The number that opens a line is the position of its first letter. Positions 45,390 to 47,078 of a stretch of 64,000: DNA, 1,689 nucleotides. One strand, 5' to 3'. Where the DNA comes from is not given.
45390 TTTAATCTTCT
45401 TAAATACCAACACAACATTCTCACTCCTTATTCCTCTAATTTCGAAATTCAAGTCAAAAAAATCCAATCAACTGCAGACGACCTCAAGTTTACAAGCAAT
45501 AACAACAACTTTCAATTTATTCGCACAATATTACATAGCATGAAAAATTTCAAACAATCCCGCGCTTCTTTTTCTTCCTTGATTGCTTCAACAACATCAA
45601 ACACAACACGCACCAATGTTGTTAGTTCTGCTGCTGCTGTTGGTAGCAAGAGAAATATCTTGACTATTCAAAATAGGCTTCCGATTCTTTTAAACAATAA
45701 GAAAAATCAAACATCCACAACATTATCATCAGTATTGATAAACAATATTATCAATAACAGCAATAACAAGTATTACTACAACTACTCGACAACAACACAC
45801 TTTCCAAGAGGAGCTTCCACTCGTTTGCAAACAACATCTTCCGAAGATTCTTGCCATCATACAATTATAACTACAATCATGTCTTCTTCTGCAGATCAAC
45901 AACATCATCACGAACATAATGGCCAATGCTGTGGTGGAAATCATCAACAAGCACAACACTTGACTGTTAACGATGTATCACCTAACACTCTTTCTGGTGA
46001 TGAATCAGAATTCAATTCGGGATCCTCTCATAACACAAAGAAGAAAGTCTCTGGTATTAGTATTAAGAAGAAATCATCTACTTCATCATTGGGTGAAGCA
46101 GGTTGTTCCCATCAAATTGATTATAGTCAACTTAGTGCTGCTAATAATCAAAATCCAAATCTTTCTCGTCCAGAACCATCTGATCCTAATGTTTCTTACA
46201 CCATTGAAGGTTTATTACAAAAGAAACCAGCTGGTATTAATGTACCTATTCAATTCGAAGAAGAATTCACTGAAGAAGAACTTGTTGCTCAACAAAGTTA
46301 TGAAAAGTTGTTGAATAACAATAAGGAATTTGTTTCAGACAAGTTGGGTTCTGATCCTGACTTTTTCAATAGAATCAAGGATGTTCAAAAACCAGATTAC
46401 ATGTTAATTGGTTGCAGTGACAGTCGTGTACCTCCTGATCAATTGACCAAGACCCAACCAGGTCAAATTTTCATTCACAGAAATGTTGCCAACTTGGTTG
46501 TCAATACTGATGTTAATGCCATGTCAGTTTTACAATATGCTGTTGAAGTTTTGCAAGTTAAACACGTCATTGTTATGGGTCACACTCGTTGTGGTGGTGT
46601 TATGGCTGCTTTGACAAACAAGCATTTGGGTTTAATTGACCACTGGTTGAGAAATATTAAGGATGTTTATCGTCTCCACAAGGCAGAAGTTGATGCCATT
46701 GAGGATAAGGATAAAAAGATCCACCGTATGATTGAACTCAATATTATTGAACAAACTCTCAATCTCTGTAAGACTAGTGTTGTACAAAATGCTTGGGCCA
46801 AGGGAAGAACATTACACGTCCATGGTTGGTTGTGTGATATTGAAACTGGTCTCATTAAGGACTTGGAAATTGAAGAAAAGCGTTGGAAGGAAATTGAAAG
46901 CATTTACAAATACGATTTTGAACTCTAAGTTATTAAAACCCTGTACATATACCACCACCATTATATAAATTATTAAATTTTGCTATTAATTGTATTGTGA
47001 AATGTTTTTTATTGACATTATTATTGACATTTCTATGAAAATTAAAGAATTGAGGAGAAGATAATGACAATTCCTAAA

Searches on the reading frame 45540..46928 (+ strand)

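Call 26: search_protein_families(library=pfam, proteins=[window:45540-46928:+], max_evalue=0.1)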
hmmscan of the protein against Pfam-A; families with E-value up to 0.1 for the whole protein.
window:45540-46928:+ (462 aa): 1 family
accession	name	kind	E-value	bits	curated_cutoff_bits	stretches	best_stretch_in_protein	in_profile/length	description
PF00484.24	Pro_CA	-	2.8e-51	174.3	25.7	1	287-438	1-155/156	Carbonic anhydrase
